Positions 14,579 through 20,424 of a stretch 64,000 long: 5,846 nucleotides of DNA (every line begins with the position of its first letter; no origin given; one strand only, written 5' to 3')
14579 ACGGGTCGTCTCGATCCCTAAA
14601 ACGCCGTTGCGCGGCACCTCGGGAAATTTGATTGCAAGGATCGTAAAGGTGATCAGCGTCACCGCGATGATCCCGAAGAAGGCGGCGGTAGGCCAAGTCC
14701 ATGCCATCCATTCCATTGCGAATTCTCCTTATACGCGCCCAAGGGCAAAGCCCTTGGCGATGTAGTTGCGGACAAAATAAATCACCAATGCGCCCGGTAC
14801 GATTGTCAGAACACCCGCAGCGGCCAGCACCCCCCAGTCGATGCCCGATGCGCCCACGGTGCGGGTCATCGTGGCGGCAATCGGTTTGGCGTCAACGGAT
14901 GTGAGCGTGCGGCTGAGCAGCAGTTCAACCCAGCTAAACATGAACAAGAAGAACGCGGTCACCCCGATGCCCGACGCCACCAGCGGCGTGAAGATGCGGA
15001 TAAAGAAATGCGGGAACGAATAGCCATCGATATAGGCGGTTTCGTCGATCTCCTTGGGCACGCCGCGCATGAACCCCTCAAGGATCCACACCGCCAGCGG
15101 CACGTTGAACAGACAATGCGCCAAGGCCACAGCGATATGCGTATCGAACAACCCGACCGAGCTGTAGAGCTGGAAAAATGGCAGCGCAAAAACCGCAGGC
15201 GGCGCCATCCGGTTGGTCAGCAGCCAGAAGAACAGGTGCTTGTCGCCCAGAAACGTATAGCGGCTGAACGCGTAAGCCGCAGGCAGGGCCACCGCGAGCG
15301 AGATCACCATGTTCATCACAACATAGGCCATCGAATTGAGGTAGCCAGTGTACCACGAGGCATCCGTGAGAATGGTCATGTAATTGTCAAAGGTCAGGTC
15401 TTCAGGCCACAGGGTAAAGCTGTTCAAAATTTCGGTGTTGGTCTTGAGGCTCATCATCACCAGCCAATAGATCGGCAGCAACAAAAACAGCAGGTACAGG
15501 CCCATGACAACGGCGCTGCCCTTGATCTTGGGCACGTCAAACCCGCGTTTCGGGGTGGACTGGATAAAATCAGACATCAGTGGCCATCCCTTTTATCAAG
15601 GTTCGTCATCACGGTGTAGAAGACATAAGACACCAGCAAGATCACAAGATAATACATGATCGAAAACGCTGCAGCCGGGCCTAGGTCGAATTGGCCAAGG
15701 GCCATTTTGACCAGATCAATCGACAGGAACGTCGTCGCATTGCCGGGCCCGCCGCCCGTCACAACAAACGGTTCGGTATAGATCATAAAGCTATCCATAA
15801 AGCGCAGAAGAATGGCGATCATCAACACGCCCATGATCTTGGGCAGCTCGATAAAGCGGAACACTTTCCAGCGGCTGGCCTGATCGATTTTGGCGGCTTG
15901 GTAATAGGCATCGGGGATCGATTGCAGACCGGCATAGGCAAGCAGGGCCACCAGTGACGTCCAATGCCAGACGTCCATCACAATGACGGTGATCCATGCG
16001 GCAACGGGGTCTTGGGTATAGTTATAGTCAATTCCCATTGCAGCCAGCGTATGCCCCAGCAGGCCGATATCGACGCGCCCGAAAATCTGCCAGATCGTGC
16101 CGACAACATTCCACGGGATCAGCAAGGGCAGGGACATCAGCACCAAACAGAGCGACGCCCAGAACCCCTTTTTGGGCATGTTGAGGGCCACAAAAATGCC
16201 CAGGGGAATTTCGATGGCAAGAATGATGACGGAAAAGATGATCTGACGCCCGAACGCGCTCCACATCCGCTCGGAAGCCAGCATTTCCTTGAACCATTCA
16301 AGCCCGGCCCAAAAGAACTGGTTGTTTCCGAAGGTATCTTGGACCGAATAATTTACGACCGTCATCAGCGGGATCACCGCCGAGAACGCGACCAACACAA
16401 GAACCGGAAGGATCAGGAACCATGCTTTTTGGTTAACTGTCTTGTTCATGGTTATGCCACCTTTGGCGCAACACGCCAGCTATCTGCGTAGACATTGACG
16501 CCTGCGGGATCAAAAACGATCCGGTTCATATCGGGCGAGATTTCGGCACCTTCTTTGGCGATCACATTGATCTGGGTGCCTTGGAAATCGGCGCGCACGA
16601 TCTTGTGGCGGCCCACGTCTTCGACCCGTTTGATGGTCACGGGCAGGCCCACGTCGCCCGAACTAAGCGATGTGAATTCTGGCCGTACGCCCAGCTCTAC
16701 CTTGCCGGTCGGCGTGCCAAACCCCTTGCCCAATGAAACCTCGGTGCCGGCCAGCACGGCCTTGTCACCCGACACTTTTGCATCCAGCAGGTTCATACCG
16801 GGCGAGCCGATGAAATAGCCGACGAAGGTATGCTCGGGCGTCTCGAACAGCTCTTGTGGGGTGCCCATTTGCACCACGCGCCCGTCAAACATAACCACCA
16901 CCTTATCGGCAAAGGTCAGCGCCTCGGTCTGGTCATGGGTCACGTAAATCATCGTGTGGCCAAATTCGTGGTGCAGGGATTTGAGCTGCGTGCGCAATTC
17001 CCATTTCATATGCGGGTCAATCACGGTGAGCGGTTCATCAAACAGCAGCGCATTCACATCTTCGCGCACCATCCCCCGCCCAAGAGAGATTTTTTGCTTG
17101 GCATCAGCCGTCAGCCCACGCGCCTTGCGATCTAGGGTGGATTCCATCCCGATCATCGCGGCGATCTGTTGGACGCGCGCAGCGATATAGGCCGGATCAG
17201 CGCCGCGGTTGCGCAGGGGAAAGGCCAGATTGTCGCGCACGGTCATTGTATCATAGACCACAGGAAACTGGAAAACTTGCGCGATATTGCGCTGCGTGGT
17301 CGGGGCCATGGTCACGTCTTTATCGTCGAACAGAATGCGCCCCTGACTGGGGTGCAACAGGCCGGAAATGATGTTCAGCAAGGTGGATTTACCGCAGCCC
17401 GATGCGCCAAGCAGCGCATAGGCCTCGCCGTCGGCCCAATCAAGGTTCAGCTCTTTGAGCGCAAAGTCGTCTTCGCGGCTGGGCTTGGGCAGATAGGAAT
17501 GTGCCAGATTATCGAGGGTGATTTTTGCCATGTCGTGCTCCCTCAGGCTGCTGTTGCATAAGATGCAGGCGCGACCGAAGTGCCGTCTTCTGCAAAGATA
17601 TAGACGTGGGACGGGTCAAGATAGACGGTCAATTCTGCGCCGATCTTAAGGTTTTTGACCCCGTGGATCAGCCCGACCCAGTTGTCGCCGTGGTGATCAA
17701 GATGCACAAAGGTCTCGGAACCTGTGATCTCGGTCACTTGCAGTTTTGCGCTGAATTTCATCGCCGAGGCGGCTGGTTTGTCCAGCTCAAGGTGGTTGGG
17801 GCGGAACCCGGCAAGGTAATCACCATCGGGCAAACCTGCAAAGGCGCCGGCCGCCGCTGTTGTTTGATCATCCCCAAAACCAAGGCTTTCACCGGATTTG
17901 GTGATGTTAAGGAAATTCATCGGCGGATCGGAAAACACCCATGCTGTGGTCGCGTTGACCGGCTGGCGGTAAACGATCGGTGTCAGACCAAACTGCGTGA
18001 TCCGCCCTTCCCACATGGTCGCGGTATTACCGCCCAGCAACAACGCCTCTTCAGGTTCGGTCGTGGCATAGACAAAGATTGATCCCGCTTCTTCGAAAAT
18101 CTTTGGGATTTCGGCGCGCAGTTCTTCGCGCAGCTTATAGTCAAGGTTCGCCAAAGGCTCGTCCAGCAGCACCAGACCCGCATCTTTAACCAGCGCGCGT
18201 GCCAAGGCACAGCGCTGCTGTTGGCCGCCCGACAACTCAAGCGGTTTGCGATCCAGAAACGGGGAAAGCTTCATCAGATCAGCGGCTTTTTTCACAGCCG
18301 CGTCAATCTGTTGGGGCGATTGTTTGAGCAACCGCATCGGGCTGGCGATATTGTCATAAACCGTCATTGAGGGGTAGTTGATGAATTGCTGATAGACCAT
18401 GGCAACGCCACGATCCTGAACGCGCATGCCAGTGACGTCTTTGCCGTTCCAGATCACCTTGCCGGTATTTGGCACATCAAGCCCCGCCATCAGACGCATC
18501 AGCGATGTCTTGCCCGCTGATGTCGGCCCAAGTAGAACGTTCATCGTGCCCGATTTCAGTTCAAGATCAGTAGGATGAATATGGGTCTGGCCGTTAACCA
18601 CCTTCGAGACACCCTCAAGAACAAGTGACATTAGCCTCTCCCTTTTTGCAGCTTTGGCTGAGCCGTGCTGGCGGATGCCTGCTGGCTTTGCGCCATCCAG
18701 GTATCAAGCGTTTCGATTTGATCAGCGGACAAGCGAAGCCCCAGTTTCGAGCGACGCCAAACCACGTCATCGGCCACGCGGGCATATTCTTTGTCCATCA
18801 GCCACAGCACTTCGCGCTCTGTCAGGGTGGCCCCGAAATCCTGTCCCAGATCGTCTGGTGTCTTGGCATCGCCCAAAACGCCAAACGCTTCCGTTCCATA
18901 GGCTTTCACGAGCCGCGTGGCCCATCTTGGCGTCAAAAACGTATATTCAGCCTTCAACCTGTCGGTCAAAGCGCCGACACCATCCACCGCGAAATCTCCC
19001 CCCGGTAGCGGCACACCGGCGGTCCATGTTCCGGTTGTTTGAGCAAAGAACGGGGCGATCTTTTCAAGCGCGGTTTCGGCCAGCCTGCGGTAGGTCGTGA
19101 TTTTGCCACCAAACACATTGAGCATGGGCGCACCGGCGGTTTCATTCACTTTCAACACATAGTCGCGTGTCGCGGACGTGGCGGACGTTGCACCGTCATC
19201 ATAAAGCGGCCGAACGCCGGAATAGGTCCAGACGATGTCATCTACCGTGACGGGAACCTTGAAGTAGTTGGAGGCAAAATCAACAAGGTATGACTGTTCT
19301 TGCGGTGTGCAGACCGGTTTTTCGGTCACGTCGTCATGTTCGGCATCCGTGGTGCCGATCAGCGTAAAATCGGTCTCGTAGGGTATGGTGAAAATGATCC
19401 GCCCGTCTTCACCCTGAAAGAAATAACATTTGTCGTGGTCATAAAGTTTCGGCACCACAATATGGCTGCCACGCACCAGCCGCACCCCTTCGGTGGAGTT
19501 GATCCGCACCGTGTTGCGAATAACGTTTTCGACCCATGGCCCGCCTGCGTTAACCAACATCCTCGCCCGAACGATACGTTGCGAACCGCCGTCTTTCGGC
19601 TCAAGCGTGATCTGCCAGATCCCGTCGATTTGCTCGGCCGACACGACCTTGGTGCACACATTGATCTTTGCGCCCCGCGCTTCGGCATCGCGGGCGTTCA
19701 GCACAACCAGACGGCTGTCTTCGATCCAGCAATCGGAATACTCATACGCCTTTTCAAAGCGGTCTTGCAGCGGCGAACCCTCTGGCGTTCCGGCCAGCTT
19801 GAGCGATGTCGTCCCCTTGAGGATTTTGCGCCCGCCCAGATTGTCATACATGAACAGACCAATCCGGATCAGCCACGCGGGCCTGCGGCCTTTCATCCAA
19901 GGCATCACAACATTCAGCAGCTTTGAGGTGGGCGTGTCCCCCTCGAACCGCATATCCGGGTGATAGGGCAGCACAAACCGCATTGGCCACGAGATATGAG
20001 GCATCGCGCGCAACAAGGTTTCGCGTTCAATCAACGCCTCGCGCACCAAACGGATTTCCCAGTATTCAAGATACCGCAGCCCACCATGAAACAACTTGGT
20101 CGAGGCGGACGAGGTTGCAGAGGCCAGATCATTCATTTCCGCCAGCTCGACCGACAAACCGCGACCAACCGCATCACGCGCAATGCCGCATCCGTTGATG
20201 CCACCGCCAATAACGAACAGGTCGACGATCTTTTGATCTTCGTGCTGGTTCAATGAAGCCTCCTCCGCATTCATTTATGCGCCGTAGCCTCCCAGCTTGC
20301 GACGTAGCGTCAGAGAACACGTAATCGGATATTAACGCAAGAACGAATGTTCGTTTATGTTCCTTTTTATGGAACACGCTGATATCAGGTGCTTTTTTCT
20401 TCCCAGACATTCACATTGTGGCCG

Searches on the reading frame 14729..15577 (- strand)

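Call 38: search_protein_families(library=pfam, proteins=[window:14729-15577:-], max_evalue=0.00001)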
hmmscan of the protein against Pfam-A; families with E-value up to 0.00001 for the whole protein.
window:14729-15577:- (282 aa): 1 family
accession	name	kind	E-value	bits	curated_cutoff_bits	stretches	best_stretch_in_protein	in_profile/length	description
PF00528.27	BPD_transp_1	-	4.1e-08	33.6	26.4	1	100-276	8-181/184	Binding-protein-dependent transport system inner membrane component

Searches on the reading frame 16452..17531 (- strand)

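Call 38: search_protein_families(library=pfam, proteins=[window:16452-17531:-], max_evalue=0.00001)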
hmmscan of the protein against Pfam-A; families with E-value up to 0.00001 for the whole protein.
window:16452-17531:- (359 aa): 2 families
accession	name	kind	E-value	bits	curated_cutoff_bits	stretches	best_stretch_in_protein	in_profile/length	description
PF00005.33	ABC_tran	-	7.8e-26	91.7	25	1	25-168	1-136/137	ABC transporter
PF17912.7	OB_MalK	-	9.8e-08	33.2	27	1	242-285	1-51/53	MalK OB fold domain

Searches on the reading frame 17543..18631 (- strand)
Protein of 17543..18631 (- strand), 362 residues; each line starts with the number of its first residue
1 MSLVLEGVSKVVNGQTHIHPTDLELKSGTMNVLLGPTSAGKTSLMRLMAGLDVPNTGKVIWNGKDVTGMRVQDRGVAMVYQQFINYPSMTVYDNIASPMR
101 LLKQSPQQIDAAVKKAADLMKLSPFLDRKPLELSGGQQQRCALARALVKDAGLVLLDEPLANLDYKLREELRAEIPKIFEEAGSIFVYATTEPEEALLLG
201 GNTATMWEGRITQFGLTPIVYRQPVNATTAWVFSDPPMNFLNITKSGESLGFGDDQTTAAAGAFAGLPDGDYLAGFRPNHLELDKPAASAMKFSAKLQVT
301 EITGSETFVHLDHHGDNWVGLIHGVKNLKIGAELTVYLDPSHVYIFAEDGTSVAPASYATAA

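Call 21: search_protein_families(library=pfam, proteins=[window:17543-18631:-], max_evalue=0.00001)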
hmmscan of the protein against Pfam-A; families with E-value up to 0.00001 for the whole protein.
window:17543-18631:- (362 aa): 1 family
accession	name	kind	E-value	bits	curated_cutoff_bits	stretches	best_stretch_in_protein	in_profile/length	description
PF00005.33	ABC_tran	-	1.5e-27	97.3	25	1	20-161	3-137/137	ABC transporter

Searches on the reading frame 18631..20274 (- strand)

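Call 21: search_protein_families(library=pfam, proteins=[window:18631-20274:-], max_evalue=0.00001)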
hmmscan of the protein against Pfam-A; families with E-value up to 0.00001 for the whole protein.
window:18631-20274:- (547 aa): 2 families
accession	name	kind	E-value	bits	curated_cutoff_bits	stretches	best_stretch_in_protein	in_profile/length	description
PF01266.30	DAO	-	2.2e-49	169.3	27.9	1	18-394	1-351/353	FAD dependent oxidoreductase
PF16901.10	DAO_C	-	2.3e-11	44.1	31.4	1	418-514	3-99/126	C-terminal domain of alpha-glycerophosphate oxidase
